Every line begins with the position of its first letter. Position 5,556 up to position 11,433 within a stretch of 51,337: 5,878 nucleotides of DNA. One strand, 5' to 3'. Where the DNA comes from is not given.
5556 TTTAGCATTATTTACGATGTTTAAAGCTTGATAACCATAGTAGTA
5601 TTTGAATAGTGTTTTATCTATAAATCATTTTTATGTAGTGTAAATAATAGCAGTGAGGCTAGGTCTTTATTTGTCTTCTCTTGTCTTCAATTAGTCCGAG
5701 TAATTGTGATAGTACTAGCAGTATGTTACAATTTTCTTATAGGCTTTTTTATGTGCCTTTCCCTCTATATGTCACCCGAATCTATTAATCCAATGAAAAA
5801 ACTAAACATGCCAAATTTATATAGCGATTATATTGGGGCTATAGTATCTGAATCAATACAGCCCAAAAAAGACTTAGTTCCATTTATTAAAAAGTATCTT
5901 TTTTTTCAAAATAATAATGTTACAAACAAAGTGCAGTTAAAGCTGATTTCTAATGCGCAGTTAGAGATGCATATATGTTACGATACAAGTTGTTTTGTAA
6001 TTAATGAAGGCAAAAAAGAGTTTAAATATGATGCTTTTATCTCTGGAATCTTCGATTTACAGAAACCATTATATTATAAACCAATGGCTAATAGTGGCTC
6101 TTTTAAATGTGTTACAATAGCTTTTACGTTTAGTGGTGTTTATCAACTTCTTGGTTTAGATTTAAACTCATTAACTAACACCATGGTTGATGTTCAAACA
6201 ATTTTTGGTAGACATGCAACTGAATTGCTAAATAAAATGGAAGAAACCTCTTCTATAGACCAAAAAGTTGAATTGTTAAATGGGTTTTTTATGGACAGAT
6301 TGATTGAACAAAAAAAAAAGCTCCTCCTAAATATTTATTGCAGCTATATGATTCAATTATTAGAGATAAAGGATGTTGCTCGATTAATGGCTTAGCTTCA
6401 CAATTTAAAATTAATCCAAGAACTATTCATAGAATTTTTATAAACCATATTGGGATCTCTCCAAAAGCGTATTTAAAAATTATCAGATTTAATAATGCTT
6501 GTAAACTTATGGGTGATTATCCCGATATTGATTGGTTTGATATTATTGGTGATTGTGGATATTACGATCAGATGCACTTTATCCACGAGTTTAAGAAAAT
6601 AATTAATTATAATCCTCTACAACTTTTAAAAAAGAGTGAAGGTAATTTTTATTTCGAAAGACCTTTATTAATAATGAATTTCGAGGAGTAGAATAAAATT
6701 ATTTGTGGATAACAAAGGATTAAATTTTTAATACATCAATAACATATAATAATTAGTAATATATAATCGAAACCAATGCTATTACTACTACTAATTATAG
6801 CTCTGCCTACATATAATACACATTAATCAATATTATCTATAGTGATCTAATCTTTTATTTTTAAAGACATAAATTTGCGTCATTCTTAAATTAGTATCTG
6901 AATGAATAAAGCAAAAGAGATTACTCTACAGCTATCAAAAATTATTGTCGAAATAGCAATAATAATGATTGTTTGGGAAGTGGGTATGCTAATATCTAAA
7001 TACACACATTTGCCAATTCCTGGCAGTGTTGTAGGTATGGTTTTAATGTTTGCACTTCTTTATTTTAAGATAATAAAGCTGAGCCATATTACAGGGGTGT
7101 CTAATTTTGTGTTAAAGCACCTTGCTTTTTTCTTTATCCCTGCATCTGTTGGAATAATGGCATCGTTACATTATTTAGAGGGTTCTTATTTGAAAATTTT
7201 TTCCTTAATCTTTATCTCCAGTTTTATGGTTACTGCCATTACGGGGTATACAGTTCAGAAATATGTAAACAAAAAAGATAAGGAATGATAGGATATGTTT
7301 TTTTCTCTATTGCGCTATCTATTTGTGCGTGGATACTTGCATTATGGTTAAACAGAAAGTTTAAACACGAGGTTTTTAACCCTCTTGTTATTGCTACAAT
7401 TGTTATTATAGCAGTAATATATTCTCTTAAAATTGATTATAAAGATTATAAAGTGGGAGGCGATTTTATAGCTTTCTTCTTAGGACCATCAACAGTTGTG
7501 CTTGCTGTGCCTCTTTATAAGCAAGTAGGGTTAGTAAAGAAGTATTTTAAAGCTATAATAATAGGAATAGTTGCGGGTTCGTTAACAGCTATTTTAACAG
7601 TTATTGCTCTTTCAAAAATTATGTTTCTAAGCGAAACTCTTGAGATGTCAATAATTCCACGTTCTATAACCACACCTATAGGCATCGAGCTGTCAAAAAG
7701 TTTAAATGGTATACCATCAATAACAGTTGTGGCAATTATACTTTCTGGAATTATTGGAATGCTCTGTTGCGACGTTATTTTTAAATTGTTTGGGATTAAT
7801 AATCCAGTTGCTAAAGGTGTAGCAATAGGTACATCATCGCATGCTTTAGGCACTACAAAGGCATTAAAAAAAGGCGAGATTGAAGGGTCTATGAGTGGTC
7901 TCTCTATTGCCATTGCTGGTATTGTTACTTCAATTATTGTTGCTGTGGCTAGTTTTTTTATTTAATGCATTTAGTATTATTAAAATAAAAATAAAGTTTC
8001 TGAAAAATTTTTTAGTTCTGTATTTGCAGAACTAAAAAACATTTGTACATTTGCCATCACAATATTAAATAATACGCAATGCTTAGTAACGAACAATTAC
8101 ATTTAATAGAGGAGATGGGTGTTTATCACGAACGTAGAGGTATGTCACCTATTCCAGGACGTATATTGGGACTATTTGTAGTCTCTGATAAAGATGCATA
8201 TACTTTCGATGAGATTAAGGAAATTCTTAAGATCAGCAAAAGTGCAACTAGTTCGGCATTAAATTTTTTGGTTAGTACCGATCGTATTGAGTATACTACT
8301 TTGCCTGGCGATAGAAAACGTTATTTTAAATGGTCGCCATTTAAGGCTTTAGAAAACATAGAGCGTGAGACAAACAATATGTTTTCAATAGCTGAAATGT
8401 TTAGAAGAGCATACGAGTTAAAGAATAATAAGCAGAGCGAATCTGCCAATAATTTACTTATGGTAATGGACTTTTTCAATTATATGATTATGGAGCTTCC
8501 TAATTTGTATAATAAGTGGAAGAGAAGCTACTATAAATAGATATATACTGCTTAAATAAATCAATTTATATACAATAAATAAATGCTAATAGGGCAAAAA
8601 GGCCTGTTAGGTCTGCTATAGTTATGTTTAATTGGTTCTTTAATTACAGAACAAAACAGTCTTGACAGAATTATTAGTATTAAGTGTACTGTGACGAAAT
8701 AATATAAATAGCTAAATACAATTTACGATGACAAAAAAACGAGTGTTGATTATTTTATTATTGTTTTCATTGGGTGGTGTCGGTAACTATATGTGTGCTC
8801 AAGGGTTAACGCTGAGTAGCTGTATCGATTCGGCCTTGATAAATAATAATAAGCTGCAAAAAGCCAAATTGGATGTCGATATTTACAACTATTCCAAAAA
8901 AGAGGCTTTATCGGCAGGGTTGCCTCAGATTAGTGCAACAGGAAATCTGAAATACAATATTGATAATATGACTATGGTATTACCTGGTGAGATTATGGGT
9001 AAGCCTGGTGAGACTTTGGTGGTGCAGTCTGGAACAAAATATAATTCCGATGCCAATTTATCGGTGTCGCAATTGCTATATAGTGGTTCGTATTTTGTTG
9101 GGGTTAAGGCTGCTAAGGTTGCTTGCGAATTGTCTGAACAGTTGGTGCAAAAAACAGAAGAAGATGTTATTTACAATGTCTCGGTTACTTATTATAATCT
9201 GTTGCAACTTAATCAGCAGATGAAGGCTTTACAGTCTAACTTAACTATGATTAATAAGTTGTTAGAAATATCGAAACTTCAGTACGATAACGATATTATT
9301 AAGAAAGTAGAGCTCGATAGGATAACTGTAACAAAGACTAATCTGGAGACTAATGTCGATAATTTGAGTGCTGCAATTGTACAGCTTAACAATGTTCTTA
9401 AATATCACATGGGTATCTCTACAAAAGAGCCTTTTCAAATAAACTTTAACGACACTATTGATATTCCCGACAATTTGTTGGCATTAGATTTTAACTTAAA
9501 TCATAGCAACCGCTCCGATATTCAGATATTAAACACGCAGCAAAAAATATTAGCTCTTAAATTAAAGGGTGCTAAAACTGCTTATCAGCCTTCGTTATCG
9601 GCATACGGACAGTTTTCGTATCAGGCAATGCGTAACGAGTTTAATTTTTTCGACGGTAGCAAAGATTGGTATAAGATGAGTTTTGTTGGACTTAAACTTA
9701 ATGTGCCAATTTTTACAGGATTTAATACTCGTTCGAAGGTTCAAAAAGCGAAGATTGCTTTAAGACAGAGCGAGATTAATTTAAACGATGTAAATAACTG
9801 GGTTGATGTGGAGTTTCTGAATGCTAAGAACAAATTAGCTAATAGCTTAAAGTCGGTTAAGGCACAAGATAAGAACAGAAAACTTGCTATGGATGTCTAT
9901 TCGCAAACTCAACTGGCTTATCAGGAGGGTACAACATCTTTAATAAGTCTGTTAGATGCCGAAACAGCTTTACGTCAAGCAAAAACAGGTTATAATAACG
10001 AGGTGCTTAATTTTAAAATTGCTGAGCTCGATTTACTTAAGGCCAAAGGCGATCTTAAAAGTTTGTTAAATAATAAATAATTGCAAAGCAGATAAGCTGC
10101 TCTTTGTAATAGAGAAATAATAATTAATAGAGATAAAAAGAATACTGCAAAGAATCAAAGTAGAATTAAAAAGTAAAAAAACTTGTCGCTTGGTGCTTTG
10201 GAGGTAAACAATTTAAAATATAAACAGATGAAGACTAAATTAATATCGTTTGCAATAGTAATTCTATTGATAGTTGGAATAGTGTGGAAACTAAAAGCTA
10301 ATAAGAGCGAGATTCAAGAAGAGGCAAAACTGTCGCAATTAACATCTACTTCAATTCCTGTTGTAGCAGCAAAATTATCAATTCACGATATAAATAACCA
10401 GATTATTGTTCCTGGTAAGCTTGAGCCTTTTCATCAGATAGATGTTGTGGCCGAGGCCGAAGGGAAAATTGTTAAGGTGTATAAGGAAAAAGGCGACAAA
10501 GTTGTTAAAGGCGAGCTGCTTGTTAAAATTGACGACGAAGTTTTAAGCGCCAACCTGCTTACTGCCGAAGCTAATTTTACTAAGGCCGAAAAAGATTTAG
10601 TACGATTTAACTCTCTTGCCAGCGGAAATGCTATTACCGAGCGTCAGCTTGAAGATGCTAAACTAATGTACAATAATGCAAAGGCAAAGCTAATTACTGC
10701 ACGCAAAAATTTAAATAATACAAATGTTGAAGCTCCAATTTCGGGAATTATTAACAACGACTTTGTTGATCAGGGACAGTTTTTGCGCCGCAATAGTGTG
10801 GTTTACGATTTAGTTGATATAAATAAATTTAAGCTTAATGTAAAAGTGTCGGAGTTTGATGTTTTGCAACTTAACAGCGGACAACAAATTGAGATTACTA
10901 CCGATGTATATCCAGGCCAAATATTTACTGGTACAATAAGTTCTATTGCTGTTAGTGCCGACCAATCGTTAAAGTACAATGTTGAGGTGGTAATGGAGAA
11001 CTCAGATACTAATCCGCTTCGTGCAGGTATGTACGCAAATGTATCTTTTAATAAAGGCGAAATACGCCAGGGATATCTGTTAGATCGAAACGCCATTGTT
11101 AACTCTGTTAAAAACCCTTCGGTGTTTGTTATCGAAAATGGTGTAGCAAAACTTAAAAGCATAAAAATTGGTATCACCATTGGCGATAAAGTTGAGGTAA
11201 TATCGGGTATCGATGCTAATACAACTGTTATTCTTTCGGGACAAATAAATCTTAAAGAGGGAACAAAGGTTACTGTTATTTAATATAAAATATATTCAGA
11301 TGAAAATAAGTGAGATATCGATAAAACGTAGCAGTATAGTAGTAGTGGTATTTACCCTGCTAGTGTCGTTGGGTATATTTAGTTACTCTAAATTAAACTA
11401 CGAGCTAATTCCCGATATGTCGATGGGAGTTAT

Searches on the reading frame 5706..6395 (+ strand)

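Call 66: search_protein_families(library=pfam, proteins=[window:5706-6395:+], max_evalue=0.001)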
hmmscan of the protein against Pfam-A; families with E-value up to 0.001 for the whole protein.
window:5706-6395:+ (229 aa): 1 family
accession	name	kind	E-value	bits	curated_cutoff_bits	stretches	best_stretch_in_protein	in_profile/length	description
PF20240.3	DUF6597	-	3e-07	30.9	27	1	50-162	2-103/103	Domain of unknown function (DUF6597)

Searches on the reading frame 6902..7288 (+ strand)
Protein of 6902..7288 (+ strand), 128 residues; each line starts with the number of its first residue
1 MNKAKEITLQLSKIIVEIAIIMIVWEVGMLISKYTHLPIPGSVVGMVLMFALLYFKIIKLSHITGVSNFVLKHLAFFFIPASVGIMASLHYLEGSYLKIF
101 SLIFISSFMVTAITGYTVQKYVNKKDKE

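Call 66: search_protein_families(library=pfam, proteins=[window:6902-7288:+], max_evalue=0.001)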
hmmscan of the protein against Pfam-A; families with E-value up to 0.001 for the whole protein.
window:6902-7288:+ (128 aa): 1 family
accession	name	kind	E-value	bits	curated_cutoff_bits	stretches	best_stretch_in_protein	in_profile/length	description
PF03788.19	LrgA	-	1.7e-28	98.8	28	1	27-118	3-94/94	LrgA family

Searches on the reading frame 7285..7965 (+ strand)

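Call 66: search_protein_families(library=pfam, proteins=[window:7285-7965:+], max_evalue=0.001)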
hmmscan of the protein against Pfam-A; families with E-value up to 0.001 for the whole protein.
window:7285-7965:+ (226 aa): 1 family
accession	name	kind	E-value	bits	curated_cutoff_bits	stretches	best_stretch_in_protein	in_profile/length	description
PF04172.21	LrgB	-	1.6e-75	253.6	25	1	12-222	1-211/214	LrgB-like family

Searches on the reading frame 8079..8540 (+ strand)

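Call 66: search_protein_families(library=pfam, proteins=[window:8079-8540:+], max_evalue=0.001)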
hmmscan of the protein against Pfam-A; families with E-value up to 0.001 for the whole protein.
window:8079-8540:+ (153 aa): 1 family
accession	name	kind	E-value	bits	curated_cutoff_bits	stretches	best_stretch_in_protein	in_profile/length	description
PF12802.13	MarR_2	-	0.001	19.7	27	0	21-80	2-60/61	MarR family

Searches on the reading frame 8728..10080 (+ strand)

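Call 66: search_protein_families(library=pfam, proteins=[window:8728-10080:+], max_evalue=0.001)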
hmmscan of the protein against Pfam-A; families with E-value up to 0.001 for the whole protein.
window:8728-10080:+ (450 aa): 1 family
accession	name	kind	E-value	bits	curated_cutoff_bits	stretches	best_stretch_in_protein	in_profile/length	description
PF02321.23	OEP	-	4.5e-45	154.2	22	2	257-441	7-187/187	Outer membrane efflux protein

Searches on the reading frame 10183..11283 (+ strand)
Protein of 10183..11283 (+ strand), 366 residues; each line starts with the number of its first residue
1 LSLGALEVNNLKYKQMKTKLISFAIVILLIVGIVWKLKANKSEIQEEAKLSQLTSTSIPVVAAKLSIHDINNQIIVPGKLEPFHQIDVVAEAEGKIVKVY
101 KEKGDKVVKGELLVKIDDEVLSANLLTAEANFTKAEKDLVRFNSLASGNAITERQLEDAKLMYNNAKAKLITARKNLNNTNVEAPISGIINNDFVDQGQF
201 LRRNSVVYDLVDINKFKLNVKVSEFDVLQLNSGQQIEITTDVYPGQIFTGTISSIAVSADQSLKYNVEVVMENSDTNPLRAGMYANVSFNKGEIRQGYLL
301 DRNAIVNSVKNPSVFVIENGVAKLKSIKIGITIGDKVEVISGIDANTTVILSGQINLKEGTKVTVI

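Call 6: search_protein_families(library=pfam, proteins=[window:10183-11283:+], max_evalue=0.001)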
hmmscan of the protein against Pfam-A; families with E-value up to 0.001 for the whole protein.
window:10183-11283:+ (366 aa): 3 families
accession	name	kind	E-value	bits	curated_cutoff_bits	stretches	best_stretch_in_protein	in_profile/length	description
PF16576.10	HlyD_D23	-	4.9e-22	78.7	30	1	84-285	18-214/214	Barrel-sandwich domain of CusB or HlyD membrane-fusion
PF13437.12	HlyD_3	-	1.2e-11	45.7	22.2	1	182-282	2-106/106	HlyD family secretion protein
PF00364.28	Biotin_lipoyl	-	1.7e-05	25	22.1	0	85-116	42-73/73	Biotin-requiring enzyme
